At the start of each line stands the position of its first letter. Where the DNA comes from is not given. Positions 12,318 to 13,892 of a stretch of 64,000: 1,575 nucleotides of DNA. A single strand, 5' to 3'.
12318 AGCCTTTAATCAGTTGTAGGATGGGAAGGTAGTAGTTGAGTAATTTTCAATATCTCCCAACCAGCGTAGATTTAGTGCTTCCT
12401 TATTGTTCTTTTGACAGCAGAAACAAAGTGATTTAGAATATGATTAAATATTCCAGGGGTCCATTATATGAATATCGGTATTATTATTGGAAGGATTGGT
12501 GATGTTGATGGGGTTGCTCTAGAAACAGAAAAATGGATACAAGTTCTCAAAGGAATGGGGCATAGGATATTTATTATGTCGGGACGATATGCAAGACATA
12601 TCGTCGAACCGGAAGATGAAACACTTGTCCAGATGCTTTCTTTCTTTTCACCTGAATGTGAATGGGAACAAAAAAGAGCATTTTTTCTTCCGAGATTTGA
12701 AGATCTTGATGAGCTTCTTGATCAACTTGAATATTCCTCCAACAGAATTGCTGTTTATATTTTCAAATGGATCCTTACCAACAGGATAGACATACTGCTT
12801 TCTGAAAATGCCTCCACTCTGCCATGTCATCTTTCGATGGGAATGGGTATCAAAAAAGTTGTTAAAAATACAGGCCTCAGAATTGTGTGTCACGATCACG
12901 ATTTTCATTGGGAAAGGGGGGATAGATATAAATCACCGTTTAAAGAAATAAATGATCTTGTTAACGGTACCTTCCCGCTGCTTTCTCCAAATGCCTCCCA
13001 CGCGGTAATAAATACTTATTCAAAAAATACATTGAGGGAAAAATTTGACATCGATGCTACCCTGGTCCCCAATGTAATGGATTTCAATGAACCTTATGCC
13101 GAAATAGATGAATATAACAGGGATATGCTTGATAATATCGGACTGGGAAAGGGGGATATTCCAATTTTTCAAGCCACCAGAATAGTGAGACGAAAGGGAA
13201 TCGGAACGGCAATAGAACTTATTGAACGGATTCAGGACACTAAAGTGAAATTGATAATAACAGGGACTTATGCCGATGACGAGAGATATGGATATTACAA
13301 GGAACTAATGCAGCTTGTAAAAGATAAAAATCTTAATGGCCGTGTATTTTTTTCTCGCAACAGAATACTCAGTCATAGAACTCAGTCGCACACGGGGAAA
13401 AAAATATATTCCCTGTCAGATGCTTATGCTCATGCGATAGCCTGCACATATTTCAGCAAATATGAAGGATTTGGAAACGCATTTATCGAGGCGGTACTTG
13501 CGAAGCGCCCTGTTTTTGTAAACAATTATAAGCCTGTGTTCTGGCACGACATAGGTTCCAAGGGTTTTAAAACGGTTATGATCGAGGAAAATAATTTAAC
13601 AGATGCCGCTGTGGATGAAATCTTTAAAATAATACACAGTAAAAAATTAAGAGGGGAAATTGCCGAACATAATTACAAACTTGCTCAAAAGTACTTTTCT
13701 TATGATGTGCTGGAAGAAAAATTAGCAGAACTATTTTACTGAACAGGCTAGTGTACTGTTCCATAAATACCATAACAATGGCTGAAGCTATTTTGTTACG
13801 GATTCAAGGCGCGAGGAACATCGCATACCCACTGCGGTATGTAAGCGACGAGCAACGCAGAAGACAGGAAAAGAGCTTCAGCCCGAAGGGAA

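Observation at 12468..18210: Paralogous pair of atypical GT-B-like genes. The second is a 1390-aa fusion ending in a phosphodiester-glycosidase (NAGPA-like) domain, and the pair is separated by a MITE.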

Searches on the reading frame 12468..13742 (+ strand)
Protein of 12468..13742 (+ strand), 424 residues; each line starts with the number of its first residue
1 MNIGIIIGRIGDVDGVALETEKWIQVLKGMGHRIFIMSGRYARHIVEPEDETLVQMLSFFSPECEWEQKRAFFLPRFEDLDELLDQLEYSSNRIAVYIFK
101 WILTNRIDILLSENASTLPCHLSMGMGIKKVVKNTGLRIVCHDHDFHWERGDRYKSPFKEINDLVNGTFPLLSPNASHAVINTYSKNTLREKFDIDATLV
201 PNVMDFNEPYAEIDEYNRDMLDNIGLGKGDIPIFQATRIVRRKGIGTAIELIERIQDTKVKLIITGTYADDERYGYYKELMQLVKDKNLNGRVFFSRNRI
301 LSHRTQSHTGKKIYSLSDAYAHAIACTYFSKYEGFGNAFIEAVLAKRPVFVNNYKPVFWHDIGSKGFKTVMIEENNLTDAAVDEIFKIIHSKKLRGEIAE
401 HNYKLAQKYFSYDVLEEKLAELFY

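Call 6: search_protein_families(library=pfam, proteins=[window:12468-13742:+], max_evalue=1)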
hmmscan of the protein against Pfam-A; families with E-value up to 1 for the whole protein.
window:12468-13742:+ (424 aa): 3 families
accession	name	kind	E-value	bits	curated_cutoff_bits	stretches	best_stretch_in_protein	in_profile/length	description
PF00534.26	Glycos_transf_1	-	1.9e-10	41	26.4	1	227-404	12-171/172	Glycosyl transferases group 1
PF13692.12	Glyco_trans_1_4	-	5.3e-07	30.4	27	1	238-389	9-140/142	Glycosyl transferases group 1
PF06406.17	StbA_N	-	0.02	15.3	24.6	1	361-416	6-60/158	Plasmid segregation protein ParM, N-terminal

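Call 7: search_protein_families(library=ncbifam, proteins=[window:12468-13742:+], max_evalue=1)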
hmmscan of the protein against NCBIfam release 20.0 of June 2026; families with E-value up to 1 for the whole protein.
window:12468-13742:+ (424 aa): 9 families
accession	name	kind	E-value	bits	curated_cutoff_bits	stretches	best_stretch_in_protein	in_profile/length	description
NF041101.1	manno_glu_gly_synth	equivalog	7.6e-65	219.3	640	1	1-421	1-429/431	mannosylglucosylglycerate synthase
TIGR04047.1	MSMEG_0565_glyc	hypoth_equivalog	1.3e-06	27.8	259.85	1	178-360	142-314/373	MSMEG_0565 family glycosyltransferase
NF038295.1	EPS_HpsP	equivalog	3.6e-06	26.2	550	1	223-421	200-382/388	hormogonium polysaccharide biosynthesis glycosyltransferase HpsP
NF038255.1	exopoly_VpsD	equivalog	9.2e-06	24.7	300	1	234-350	207-310/381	VpsD family glycosyltransferase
NF038298.1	EPS_HpsO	equivalog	4.1e-05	22.5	575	1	216-421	187-382/388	hormogonium polysaccharide biosynthesis glycosyltransferase HpsO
TIGR02149.1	glgA_Coryne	subfamily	0.00071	18.8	302.4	1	180-423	151-387/391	glycogen synthase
NF041876.1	EPS_EpsE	equivalog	0.00089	18.6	400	1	214-409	198-379/389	exopolysaccharide biosynthesis GT4 family glycosyltransferase EpsE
NF050063.1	ProtGlycPglJ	equivalog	0.0069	15.6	500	1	217-414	183-355/363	N-acetylgalactosamine-N,N'-diacetylbacillosaminyl-diphospho-undecaprenol 4-alpha-N-acetylgalactosaminyltransferase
NF001903.0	PRK00654.2-2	equivalog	0.01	14.5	616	1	216-268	281-334/482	glycogen synthase GlgA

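Call 18: search_solved_structures(query=window:12468-13742:+, max_evalue=1, show_alignments=1)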
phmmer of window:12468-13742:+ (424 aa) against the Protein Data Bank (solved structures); distinct sequences matched with E-value up to 1: 4.
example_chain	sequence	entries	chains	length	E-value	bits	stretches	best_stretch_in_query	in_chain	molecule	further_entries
4x7m_A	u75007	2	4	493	0.00019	24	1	328-419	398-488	TarM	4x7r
4x6l_A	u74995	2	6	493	0.00057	22.4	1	328-419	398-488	TarM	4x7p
4wac_A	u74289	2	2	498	0.00058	22.4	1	328-419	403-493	Glycosyl transferase, group 1 family protein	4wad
6ncs_A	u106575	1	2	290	0.29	13.5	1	221-295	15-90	N-acetylneuraminic acid (Sialic acid) synthetase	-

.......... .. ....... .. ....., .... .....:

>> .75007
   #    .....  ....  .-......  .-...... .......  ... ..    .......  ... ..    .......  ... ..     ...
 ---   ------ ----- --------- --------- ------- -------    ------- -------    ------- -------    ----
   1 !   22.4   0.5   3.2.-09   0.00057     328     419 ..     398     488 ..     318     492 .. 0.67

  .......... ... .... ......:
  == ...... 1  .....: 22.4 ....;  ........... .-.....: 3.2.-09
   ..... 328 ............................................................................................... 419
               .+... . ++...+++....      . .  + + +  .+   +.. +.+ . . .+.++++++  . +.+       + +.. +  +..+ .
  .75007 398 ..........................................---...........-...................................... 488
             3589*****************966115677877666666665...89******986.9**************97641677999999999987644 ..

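Call 58: search_protein_families(library=padloc, proteins=[window:12468-13742:+], max_evalue=0.01)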
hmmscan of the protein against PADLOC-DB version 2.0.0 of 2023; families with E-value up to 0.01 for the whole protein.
window:12468-13742:+ (424 aa): 0 families

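Call 59: find_homologous_proteins(query=window:12468-13742:+)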
Query window:12468-13742:+ (424 aa): 1940 proteins with E <= 0.001 among 6582 candidates; the best 120 are listed.
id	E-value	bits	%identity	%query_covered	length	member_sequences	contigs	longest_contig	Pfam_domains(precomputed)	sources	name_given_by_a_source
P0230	2.6e-283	957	98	100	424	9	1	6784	PF00534.27,PF13692.13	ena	-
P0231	1.7e-232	790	80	100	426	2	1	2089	PF00534.27,PF13692.13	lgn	-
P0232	1.0e-228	778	79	100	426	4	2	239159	PF00534.27,PF13692.13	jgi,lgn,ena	-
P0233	8.1e-227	771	79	100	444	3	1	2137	PF00534.27,PF13692.13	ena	-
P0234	3.3e-224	763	77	100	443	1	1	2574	PF00534.27,PF13692.13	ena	-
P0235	1.8e-222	757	78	100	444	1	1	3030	PF00534.27,PF13692.13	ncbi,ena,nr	ncbi:glycosyltransferase family 4 protein [Candidatus Dependentiae bacterium]|nr:glycosyltransferase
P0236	1.0e-220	751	76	100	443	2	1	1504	PF00534.27,PF13692.13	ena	-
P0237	1.2e-220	751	76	100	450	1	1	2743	PF00534.27,PF13692.13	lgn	-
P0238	1.5e-219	747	77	100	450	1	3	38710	PF00534.27,PF13692.13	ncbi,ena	-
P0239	1.1e-216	738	76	100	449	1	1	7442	PF00534.27,PF13692.13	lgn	-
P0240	1.6e-210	718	79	93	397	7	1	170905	PF00534.27,PF13692.13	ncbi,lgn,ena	-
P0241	1.6e-210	718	79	93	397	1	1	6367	PF00534.27,PF13692.13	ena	-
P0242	1.1e-207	708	73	100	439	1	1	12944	PF00534.27,PF13692.13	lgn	-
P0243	2.6e-207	707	72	100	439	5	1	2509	PF00534.27,PF13692.13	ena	-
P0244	7.5e-207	706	77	93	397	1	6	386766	PF00534.27,PF13692.13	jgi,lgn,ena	-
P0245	6.7e-203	693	78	91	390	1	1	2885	PF00534.27,PF13692.13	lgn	-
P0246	1.3e-193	662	66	96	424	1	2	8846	PF00534.27,PF13692.13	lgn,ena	-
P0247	8.7e-188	643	63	96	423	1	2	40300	PF00534.27,PF13692.13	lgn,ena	-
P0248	1.8e-186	638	64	96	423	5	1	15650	PF00534.27,PF13692.13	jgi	jgi:glycosyltransferase involved in cell wall biosynthesis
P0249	7.6e-186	636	63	96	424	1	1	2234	PF00534.27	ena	-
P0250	8.7e-185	633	62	96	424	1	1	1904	PF00534.27,PF13692.13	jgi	jgi:glycosyltransferase involved in cell wall biosynthesis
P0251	1.1e-184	633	63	94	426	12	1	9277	PF00534.27,PF13692.13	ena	-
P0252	1.8e-184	632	65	100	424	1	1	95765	PF00534.27,PF13692.13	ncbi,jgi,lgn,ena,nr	ncbi:MAG: hypothetical protein COA79_16410 [Planctomycetota bacterium]|nr:MAG: hypothetical protein 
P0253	1.8e-184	632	62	100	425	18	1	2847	PF00534.27,PF13692.13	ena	-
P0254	2.4e-184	631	65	97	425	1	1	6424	PF00534.27,PF13692.13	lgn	-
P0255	4.5e-184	631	64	100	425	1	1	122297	PF00534.27,PF13692.13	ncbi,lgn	-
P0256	5.1e-184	630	65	97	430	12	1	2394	PF00534.27,PF13439.13,PF13692.13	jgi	jgi:glycosyltransferase involved in cell wall biosynthesis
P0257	1.2e-183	629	63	96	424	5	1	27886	PF00534.27,PF13692.13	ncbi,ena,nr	ncbi:MAG: glycosyltransferase family 4 protein [Candidatus Cloacimonetes bacterium]|nr:glycosyltrans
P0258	1.3e-183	629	63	96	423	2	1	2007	PF00534.27,PF13692.13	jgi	-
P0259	2.1e-183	628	64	97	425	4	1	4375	PF00534.27,PF13692.13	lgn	-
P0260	4.7e-183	627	62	100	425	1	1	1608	PF00534.27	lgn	-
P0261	6.8e-183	627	63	100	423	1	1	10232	PF00534.27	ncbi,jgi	jgi:glycosyltransferase involved in cell wall biosynthesis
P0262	7.5e-183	627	62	100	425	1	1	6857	PF00534.27,PF13692.13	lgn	-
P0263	8.9e-183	626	64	97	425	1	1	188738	PF00534.27,PF13439.13,PF13692.13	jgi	jgi:mannosylglucosylglycerate synthase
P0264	1.3e-182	626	64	100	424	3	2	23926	PF00534.27,PF13692.13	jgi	jgi:glycosyltransferase involved in cell wall biosynthesis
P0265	1.7e-182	625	64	97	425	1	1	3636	PF00534.27,PF13692.13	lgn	-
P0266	3.5e-182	624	63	97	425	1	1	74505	PF00534.27,PF13439.13,PF13692.13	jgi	jgi:glycosyltransferase involved in cell wall biosynthesis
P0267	6.3e-182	624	64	97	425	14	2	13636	PF00534.27,PF13692.13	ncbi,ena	-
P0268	1.2e-181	623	62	96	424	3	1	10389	PF00534.27,PF13692.13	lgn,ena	-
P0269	1.4e-181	622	64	97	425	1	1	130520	PF00534.27,PF13692.13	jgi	jgi:glycosyltransferase involved in cell wall biosynthesis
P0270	2.1e-181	622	64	100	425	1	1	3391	PF00534.27,PF13692.13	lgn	-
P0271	2.7e-181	621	63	97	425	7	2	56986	PF00534.27,PF13692.13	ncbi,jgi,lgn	-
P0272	3.1e-181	621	65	100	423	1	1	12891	PF00534.27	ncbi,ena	-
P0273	3.4e-181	621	63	97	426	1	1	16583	PF00534.27,PF13692.13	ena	-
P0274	3.8e-181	621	63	100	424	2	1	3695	PF00534.27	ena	-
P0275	4.0e-181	621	63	100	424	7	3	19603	PF00534.27,PF13692.13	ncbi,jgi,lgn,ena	-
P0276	4.5e-181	621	63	97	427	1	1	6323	PF00534.27,PF13692.13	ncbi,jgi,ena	-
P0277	7.9e-181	620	63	100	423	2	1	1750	PF00534.27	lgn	-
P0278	8.1e-181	620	63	97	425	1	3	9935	PF00534.27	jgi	-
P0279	8.6e-181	620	63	97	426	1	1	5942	PF00534.27,PF13692.13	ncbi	-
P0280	9.5e-181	620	60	97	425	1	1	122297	PF00534.27,PF13692.13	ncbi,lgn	-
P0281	1.2e-180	619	63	95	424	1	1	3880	PF00534.27,PF13439.13,PF13692.13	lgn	-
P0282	1.4e-180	619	63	100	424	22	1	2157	PF00534.27,PF13692.13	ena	-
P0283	1.5e-180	619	66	100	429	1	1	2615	PF00534.27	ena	-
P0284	1.6e-180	619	63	97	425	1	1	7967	PF00534.27,PF13692.13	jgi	jgi:glycosyltransferase involved in cell wall biosynthesis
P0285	1.7e-180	619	62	96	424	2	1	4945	PF00534.27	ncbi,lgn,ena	-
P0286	3.2e-180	618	63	97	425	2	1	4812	PF00534.27,PF13439.13,PF13692.13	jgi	-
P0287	5.5e-180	617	60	96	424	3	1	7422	PF00534.27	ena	-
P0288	5.7e-180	617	65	100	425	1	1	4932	PF00534.27,PF13439.13,PF13692.13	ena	-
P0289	6.2e-180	617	63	100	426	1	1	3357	PF00534.27,PF13439.13,PF13692.13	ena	-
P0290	7.2e-180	617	62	97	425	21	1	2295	PF00534.27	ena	-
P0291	7.8e-180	617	63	97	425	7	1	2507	PF00534.27,PF13692.13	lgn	-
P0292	8.8e-180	616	64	97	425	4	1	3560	PF00534.27,PF13692.13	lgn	-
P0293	1.4e-179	616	62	100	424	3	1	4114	PF00534.27,PF13692.13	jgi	jgi:glycosyltransferase involved in cell wall biosynthesis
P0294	1.9e-179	615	62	97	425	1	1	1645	PF00534.27,PF13692.13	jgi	jgi:glycosyltransferase involved in cell wall biosynthesis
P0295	2.1e-179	615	63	97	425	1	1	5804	PF00534.27,PF13439.13,PF13692.13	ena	-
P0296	2.5e-179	615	62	97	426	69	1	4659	PF00534.27,PF13439.13,PF13692.13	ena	-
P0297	2.8e-179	615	61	100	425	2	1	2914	PF00534.27,PF13692.13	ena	-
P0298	3.2e-179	615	61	96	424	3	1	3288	PF00534.27,PF13692.13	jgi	-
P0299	3.7e-179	614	64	97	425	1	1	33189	PF00534.27,PF13692.13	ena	-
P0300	5.8e-179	614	62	97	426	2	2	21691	PF00534.27,PF13439.13,PF13692.13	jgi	jgi:mannosylglucosylglycerate synthase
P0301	6.9e-179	614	61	97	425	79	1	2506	PF00534.27,PF13692.13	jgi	-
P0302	7.6e-179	613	62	100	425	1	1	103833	PF00534.27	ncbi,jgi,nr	ncbi:MAG: glycosyltransferase family 4 protein [Calditrichaeota bacterium]|nr:glycosyltransferase fa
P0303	7.8e-179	613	61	100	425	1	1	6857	PF00534.27,PF13692.13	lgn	-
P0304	8.4e-179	613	63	100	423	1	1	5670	PF00534.27,PF13692.13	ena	-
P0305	9.1e-179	613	60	97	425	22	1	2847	PF00534.27,PF13692.13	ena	-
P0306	1.1e-178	613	62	100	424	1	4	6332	PF00534.27,PF13692.13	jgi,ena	-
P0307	1.6e-178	612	62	97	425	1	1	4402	PF00534.27,PF13692.13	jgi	jgi:glycosyltransferase involved in cell wall biosynthesis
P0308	1.7e-178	612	63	100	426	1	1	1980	PF00534.27,PF13439.13,PF13692.13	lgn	-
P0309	2.1e-178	612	60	100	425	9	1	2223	PF00534.27,PF13692.13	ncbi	-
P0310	2.2e-178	612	63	97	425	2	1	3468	PF00534.27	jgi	-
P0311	2.2e-178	612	63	100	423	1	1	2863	PF00534.27,PF13692.13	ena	-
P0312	2.6e-178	612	63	97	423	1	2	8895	PF00534.27,PF13439.13,PF13692.13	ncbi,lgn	-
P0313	3.6e-178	611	62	97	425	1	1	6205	PF00534.27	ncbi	-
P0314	3.7e-178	611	64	97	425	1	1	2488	PF00534.27,PF13692.13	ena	-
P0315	3.8e-178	611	62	100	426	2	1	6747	PF00534.27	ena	-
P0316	3.8e-178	611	62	97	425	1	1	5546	PF00534.27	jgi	jgi:glycosyltransferase involved in cell wall biosynthesis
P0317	4.1e-178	611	62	97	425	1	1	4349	PF00534.27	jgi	jgi:glycosyltransferase involved in cell wall biosynthesis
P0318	4.4e-178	611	63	97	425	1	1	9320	PF00534.27,PF13439.13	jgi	jgi:glycosyltransferase involved in cell wall biosynthesis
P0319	5.3e-178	611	62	100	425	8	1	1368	PF00534.27,PF13692.13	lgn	-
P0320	5.5e-178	611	63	100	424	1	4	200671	PF00534.27,PF13692.13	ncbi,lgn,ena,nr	ncbi:MAG: glycosyltransferase family 4 protein [Bacteriovoracaceae bacterium]|nr:glycosyltransferase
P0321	5.5e-178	611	62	100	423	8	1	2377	PF00534.27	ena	-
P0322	6.8e-178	610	61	97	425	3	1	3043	PF00534.27,PF13692.13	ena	-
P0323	7.5e-178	610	62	97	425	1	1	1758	PF00534.27,PF13692.13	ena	-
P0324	7.8e-178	610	62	100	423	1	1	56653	PF00534.27,PF13439.13,PF13692.13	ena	-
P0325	8.6e-178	610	61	97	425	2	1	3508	PF00534.27,PF13692.13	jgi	-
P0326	1.2e-177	609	63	100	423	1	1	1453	PF00534.27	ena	-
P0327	1.2e-177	609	63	99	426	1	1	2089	PF00534.27,PF13692.13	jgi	jgi:glycosyltransferase involved in cell wall biosynthesis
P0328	1.5e-177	609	61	100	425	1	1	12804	PF00534.27,PF13692.13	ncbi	-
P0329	1.9e-177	609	62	100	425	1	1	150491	PF00534.27,PF13692.13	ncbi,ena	-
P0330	2.0e-177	609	60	100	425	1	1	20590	PF00534.27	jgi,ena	-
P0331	2.0e-177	609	61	96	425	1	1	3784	PF00534.27,PF13692.13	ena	-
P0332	2.2e-177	609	60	100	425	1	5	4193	PF00534.27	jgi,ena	-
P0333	2.8e-177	608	62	100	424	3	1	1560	PF00534.27,PF13439.13,PF13692.13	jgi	jgi:glycosyltransferase involved in cell wall biosynthesis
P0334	4.0e-177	608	60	100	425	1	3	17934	PF00534.27,PF13692.13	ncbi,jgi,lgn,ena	-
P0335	4.1e-177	608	60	100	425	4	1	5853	PF00534.27,PF13692.13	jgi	jgi:glycosyltransferase involved in cell wall biosynthesis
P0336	4.7e-177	607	61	100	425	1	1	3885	PF00534.27,PF13692.13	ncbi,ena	-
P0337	5.4e-177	607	62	100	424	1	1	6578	PF00534.27,PF13692.13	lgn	-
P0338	5.6e-177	607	62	100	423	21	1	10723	PF00534.27,PF13692.13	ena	-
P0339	5.6e-177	607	61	97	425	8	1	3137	PF00534.27,PF13692.13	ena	-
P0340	5.8e-177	607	60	96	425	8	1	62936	PF00534.27,PF13692.13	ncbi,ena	-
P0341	7.2e-177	607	61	97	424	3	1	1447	PF00534.27,PF13692.13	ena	-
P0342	7.6e-177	607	61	96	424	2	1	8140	PF00534.27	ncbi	-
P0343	8.2e-177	607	62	97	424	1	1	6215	PF00534.27,PF13692.13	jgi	-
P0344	8.3e-177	607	61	97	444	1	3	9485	PF00534.27,PF13692.13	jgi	jgi:glycosyltransferase involved in cell wall biosynthesis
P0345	8.6e-177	607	62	97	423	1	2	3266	PF00534.27,PF13692.13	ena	-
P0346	9.3e-177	607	64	100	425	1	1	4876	PF00534.27,PF13439.13,PF13692.13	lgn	-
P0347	1.0e-176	606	61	100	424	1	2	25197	PF00534.27,PF13692.13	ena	-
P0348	1.0e-176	606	62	97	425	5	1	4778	PF00534.27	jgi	jgi:glycosyltransferase involved in cell wall biosynthesis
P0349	1.3e-176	606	60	100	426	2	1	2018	PF00534.27,PF13692.13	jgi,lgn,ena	-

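Call 61: find_encoding_contigs(protein=P0252, flank=9000, max_places=1)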
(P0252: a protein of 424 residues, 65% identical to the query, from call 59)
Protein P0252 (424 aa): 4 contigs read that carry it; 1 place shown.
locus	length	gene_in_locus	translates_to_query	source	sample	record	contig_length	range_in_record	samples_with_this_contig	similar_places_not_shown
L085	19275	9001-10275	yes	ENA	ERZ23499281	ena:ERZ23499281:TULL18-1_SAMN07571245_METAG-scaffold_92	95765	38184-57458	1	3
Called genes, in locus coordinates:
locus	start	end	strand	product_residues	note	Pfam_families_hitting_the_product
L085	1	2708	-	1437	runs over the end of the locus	-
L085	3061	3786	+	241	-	PF00160:Pro_isomerase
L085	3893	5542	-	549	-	PF17210:SdrD_B (faint), PF17802:SpaA (faint), PF13715:CarbopepD_reg_2 (faint), PF15976:CooC_C (faint), PF09430:EMC7_beta-sandw (faint), PF13620:CarboxypepD_reg (weak), PF22904:NOMO1-like_2nd (weak), PF13620:CarboxypepD_reg (weak)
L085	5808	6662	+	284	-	PF00795:CN_hydrolase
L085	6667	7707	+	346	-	PF04371:PAD_porph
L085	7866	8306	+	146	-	PF00572:Ribosomal_L13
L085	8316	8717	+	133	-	PF00380:Ribosomal_S9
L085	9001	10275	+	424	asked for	PF00534:Glycos_transf_1, PF13692:Glyco_trans_1_4 (faint)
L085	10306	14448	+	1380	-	PF00534:Glycos_transf_1 (weak), PF09992:NAGPA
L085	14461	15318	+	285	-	PF01842:ACT (weak), PF00551:Formyl_trans_N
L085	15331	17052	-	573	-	-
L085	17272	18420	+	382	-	-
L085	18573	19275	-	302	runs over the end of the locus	-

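Call 62: find_encoding_contigs(protein=P0320, flank=9000, max_places=1)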
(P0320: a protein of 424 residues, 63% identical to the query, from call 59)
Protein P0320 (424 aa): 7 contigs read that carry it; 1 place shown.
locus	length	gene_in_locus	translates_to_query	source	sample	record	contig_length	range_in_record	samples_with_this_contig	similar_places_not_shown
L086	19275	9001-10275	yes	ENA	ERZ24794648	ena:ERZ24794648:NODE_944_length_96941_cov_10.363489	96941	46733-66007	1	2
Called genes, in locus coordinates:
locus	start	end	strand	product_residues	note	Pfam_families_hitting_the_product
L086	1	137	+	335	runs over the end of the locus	-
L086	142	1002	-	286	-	PF00211:Guanylate_cyc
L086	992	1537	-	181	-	-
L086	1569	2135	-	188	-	-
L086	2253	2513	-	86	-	PF00550:PP-binding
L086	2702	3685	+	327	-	PF01380:SIS, PF00571:CBS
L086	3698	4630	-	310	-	PF00092:VWA, PF13519:VWA_2, PF13768:VWA_3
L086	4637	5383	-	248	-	PF01618:MotA_ExbB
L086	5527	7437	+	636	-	PF02026:RyR, PF13281:MAP3K_TRAF_bd (weak), PF20308:TPR-S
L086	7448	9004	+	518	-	PF01582:TIR, PF13676:TIR_2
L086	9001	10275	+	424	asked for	PF00534:Glycos_transf_1, PF13692:Glyco_trans_1_4 (weak)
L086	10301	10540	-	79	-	-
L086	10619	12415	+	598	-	PF04055:Radical_SAM (faint), PF08497:Radical_SAM_N, PF11842:DUF3362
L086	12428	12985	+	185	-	PF14512:TM1586_NiRdase (faint), PF00881:Nitroreductase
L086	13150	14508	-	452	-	-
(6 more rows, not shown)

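Call 63: find_encoding_contigs(protein=P0257, flank=9000, max_places=1)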
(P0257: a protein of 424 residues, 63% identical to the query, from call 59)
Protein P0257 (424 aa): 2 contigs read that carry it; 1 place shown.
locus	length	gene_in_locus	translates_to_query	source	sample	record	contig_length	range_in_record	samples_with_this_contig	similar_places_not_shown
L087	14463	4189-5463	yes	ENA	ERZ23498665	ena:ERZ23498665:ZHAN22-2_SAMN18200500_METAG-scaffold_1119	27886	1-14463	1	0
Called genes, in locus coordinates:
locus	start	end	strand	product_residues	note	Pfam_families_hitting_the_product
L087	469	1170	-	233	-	PF07885:Ion_trans_2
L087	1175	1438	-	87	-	-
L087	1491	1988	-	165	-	-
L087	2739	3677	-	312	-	-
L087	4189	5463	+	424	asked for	PF13692:Glyco_trans_1_4 (faint), PF00534:Glycos_transf_1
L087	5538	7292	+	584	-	PF00534:Glycos_transf_1 (weak)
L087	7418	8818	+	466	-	PF03841:SelA, PF00266:Aminotran_5, PF01053:Cys_Met_Meta_PP (weak)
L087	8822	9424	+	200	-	PF01206:TusA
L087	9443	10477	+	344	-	PF00586:AIRS, PF02769:AIRS_C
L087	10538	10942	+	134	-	-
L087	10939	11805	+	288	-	PF00691:OmpA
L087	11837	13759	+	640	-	PF09308:LuxQ-periplasm (faint), PF14827:dCache_3 (faint), PF17203:sCache_3_2 (faint), PF17201:Cache_3-Cache_2, PF17202:sCache_3_3, PF00672:HAMP, PF00512:HisKA, PF02518:HATPase_c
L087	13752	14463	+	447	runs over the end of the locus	PF00072:Response_reg, PF00158:Sigma54_activat, PF14532:Sigma54_activ_2, PF07724:AAA_2 (weak), PF07728:AAA_5 (weak), PF00004:AAA (weak), PF25601:AAA_lid_14, PF02954:HTH_8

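Call 76: search_protein_families(library=ncbifam, proteins=[L087:5538-7292:+], max_evalue=0.00001)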
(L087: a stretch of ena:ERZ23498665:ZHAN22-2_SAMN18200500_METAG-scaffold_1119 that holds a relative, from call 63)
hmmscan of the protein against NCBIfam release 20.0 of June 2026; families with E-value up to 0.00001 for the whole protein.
L087:5538-7292:+ (584 aa): 1 family
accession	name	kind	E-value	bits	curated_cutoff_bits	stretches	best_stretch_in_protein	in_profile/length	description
NF041101.1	manno_glu_gly_synth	equivalog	5.5e-09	35.2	640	1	352-502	219-353/431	mannosylglucosylglycerate synthase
